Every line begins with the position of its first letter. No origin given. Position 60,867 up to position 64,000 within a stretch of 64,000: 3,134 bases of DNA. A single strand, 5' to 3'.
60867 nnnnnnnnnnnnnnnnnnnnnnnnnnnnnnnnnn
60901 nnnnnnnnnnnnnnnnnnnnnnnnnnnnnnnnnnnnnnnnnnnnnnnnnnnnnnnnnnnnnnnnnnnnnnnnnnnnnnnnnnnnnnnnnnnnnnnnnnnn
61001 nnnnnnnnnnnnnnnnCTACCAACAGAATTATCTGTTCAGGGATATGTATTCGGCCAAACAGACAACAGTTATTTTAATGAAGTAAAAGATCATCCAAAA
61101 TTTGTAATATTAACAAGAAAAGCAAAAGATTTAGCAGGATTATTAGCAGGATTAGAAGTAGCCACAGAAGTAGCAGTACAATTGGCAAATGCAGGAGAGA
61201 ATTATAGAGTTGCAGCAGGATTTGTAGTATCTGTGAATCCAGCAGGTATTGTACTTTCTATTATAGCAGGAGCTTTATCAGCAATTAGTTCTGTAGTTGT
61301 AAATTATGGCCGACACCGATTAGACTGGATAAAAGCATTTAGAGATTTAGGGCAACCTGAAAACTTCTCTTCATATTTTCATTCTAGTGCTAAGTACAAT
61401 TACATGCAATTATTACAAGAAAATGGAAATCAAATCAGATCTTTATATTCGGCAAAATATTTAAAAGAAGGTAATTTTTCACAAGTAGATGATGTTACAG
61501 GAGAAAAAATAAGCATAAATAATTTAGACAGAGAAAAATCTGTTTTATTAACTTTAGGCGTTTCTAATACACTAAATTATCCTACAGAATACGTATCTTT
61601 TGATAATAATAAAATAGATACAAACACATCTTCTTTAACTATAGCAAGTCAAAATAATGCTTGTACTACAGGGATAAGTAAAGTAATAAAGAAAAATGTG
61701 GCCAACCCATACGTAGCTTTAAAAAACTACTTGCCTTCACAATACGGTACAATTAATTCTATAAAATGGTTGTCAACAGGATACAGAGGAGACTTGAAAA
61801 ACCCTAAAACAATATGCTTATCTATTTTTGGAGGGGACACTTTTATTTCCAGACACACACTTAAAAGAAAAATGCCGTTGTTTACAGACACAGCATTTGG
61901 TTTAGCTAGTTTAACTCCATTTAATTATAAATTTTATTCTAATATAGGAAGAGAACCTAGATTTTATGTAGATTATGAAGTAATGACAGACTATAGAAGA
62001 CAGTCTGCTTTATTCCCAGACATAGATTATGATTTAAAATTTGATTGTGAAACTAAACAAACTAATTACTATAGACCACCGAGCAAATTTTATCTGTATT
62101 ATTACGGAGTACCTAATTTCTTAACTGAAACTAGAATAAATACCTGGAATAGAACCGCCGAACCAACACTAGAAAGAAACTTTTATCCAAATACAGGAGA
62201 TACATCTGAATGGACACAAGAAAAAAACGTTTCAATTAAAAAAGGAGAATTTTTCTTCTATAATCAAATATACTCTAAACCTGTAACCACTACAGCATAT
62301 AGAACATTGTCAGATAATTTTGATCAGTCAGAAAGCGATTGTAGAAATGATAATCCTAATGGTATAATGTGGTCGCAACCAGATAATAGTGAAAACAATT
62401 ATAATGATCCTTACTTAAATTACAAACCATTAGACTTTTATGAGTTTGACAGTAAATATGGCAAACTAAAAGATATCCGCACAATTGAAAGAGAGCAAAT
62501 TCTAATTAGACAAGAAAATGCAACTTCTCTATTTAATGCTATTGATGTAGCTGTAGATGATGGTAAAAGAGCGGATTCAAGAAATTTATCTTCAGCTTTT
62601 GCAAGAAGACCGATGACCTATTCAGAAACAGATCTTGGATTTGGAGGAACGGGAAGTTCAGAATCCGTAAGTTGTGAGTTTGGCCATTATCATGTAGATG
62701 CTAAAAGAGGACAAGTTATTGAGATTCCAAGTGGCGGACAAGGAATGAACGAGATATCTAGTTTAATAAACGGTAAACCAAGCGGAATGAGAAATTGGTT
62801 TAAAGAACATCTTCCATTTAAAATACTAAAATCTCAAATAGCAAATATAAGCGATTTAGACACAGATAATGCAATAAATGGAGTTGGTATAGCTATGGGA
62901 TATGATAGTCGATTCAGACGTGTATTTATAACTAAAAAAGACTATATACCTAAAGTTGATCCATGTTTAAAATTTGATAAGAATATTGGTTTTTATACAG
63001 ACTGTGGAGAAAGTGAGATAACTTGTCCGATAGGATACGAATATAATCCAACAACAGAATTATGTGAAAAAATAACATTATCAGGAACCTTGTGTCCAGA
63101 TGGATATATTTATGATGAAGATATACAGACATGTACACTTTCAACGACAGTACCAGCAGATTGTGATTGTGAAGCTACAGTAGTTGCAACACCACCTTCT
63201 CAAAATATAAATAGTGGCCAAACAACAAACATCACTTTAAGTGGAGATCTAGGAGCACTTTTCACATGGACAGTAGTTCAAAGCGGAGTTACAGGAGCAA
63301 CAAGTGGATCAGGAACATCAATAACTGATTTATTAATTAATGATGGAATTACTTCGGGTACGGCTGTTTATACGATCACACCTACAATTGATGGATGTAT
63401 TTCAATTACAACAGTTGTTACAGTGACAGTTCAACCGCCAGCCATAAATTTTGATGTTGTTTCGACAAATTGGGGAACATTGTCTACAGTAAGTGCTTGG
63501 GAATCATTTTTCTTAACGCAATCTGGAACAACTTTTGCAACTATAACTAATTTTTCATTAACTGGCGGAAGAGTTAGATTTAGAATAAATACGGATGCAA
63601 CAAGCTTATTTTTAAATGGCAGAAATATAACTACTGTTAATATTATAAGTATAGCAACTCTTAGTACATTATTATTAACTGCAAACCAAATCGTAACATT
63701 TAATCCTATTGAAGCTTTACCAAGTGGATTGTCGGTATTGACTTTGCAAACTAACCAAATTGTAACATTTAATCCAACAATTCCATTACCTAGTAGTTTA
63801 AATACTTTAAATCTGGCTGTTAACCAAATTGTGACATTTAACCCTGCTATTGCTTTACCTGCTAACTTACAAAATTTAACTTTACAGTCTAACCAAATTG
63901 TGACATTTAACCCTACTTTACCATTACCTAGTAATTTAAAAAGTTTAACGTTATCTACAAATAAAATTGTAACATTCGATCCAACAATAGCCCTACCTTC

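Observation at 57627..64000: Giant ORF (more than 2124 codons, still open at the window edge) missing from the ORF track: modular virion or adhesin protein with Cys-rich, hydrophobic, PKD-like and LRR segments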

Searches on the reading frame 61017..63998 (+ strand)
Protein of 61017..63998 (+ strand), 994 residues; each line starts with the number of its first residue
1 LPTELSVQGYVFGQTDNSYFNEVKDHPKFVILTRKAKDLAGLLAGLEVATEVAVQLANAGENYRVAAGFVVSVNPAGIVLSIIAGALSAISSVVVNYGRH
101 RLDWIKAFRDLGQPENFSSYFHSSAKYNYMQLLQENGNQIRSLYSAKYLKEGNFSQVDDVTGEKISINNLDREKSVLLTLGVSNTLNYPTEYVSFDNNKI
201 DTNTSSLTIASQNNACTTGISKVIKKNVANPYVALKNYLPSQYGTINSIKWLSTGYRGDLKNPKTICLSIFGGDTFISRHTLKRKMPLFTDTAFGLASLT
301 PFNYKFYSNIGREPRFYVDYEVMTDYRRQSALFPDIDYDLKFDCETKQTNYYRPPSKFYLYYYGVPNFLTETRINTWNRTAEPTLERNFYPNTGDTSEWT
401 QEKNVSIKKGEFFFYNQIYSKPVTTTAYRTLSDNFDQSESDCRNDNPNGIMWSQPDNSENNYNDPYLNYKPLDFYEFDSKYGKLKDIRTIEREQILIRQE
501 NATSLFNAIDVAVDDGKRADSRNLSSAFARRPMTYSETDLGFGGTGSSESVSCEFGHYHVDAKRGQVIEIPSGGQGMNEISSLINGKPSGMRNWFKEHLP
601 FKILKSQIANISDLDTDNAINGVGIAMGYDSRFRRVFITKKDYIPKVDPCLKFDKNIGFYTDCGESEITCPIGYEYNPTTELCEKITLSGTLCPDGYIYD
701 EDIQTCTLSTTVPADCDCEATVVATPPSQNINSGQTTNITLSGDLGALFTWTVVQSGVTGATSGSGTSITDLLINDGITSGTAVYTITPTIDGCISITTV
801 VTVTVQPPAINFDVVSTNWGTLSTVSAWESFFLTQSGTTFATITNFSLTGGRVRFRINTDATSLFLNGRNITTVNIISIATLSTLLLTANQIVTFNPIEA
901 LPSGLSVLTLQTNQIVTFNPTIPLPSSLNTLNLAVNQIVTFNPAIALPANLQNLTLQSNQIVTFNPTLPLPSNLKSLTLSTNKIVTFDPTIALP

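Call 69: predict_structure(alignment_id=A5)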
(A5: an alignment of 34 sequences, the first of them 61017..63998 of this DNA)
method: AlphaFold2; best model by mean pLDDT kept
length: 994 residues; sequences in the alignment: 34
mean_pLDDT: 51.0   pTM: 0.27
mean pLDDT of the five models: 51.0, 48.2, 48.1, 45.9, 42.7
residues with pLDDT >= 90: 27; 70-90: 174; 50-70: 286; < 50: 507
segments of 3 or more residues with pLDDT < 50: 1-11, 58-91, 128-189, 230-339, 359-382, 384-476, 508-540, 664-669, 686-692, 710-717, 809-831, 834-839, 841-904, 913-915, 981-994
pLDDT, mean of each block of 10 residues (from residue 1): 32 63 66 75 73 54 36 35 39 63 75 74 53 34 29 40 40 31 43 52 58 69 64 29 23 30 32 22 22 29 26 32 36 44 72 66 25 30 48 29 37 39 32 39 34 32 33 43 56 58 54 33 30 44 60 73 74 66 73 73 54 53 67 71 63 59 50 61 49 55 57 45 81 82 83 89 90 76 90 81 71 36 36 46 44 41 35 33 24 35 50 53 64 64 65 68 57 63 43 31
secondary structure, 60 per line:
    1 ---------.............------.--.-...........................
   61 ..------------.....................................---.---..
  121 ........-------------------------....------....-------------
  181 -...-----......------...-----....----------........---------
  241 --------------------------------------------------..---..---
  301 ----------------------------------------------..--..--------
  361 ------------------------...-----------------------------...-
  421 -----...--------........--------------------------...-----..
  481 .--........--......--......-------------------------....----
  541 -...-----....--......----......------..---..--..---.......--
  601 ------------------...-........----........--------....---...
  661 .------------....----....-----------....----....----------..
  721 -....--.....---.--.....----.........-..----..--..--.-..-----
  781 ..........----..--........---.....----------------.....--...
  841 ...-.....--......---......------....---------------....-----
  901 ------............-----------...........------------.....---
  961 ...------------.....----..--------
elements in order (helices of 4 or more, strands of 3 or more residues): E10-22 H34-62 H75-111 E119-128 E154-157 E164-167 H190-195 H210-213 E224-231 H437-444 E484-491 E494-499 E502-507 E533-536 E550-553 E556-561 E566-571 H592-598 E623-630 E635-642 E651-654 E658-661 E674-677 E682-685 E697-700 E705-708 E722-725 E728-732 E739-743 E748-756 E781-790 E799-806 E810-814 E831-835 E838-843 E845-849 E852-857 H861-866 E873-876 E892-895 E907-918 E930-940 E953-957 E961-963 E976-980

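Call 73: fold_search(model_id=the predicted structure, library=pdb)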
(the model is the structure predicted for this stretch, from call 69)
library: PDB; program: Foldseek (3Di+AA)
matches with E <= 10: 1526; with E <= 0.001: 33
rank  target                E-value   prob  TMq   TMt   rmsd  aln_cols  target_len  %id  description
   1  4a2l_C                5.2e-05  0.96  0.08  0.10  19.4       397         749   13  Structure of the periplasmic domain of the heparin and heparan sulphate sensing hybrid two component system BT4663 in  (released 2012-05-02)
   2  4a2m_B                5.5e-05  0.98  0.09  0.11  19.4       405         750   12  Structure of the periplasmic domain of the heparin and heparan sulphate sensing hybrid two component system BT4663 in  (released 2012-05-02)
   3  4a2l_A                5.5e-05  0.97  0.09  0.11  19.8       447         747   11  Structure of the periplasmic domain of the heparin and heparan sulphate sensing hybrid two component system BT4663 in  (released 2012-05-02)
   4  8en8_D                6.1e-05  1.00  0.08  0.26  13.2       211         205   12  Cross-reactive 3180 TCR recognition of HLA-B*35:01-NP4 epitope from 1972 influenza strain (released 2024-03-27)
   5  4a2l_D                8.6e-05  0.96  0.08  0.10  19.8       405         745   12  Structure of the periplasmic domain of the heparin and heparan sulphate sensing hybrid two component system BT4663 in  (released 2012-05-02)
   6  4a2m_D                1.4e-04  0.95  0.09  0.11  19.4       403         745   13  Structure of the periplasmic domain of the heparin and heparan sulphate sensing hybrid two component system BT4663 in  (released 2012-05-02)
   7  8enh_D                1.8e-04  0.99  0.08  0.26  13.5       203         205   12  Cross-reactive 3180 TCR recognition of HLA-B*35:01-NP7 epitope from 2002 H3N2 influenza strain (released 2024-03-27)
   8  8enh_N                2.1e-04  0.99  0.07  0.25  12.3       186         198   12  Cross-reactive 3180 TCR recognition of HLA-B*35:01-NP7 epitope from 2002 H3N2 influenza strain (released 2024-03-27)
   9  8enh_S                2.1e-04  0.99  0.07  0.26  13.6       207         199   12  Cross-reactive 3180 TCR recognition of HLA-B*35:01-NP7 epitope from 2002 H3N2 influenza strain (released 2024-03-27)
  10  8rvd_B                2.9e-04  0.99  0.07  0.27  13.9       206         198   12  Unbound murine diabetogenic 4.1 TCR (released 2025-02-12)
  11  4n0c_G                3.2e-04  0.98  0.07  0.26  15.7       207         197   10  42F3 TCR pCPE3/H-2Ld complex (released 2015-08-19)
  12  5fk9_A                3.4e-04  0.99  0.08  0.29  14.7       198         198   14  Crystal structure of staphylococcal enterotoxin A F47A mutant in complex with a T cell receptor (released 2016-05-25)
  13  8f5a_C                3.6e-04  0.97  0.07  0.24  14.7       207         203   12  Crystal Structure of KS1 TCR in complex with HLA-B*57:01-TW10 (released 2024-05-22)
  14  4a2l_B                4.0e-04  0.91  0.08  0.11  19.4       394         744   11  Structure of the periplasmic domain of the heparin and heparan sulphate sensing hybrid two component system BT4663 in  (released 2012-05-02)
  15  7n2n_D                5.0e-04  0.96  0.07  0.25  12.7       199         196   12  TCR-antigen complex AS4.2-PRPF3-HLA*B27 (released 2022-12-07)
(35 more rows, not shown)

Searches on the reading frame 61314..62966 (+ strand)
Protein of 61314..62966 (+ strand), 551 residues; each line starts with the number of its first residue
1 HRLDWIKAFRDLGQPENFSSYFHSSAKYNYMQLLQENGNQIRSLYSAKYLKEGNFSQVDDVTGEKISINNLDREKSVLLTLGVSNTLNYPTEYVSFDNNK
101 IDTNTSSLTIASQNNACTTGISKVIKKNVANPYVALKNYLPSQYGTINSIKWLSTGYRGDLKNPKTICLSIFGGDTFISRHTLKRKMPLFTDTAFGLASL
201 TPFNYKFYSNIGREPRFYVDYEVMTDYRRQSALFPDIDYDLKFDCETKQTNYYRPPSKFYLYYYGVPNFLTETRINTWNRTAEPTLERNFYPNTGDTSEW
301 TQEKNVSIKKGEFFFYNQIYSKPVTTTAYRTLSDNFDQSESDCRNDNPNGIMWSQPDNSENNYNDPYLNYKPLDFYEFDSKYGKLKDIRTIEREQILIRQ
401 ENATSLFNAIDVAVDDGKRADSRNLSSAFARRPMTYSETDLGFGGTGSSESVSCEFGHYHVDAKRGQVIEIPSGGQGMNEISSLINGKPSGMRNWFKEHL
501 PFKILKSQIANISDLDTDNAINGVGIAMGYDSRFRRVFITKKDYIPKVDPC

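Call 77: search_protein_representatives(protein=window:61314-62966:+)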
Query: 551 residues. Proteins with E-value up to 0.001 (for the whole library): 608; up to 1e-10: 458; up to 1e-30: 326. The best 150 are listed.
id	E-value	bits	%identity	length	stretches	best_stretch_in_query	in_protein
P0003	0.0e+00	1165.6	91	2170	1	1-551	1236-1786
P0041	4.1e-220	748.5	61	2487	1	1-546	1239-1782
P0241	1.8e-198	677.1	55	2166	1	1-548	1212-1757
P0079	8.0e-192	655.2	58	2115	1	1-547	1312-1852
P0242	2.2e-190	650.4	60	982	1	73-549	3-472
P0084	3.9e-188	643.0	53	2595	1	1-546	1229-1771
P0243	7.6e-180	615.7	55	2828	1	2-549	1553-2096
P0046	2.3e-178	610.7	54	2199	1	1-549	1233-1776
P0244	4.2e-178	609.9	52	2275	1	3-546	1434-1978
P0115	4.8e-176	603.1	50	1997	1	2-546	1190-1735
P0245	8.7e-172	589.1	50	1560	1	2-546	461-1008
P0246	1.1e-169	582.2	52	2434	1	2-545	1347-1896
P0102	3.9e-168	577.0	53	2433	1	2-547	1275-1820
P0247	3.1e-163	560.8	47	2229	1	2-549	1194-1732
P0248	2.6e-162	557.8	48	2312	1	2-549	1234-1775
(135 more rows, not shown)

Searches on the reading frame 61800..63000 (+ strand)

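Call 37: search_protein_families(library=pfam, proteins=[window:61800-63000:+], max_evalue=10)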
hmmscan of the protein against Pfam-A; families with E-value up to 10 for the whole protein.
window:61800-63000:+ (400 aa): 0 families
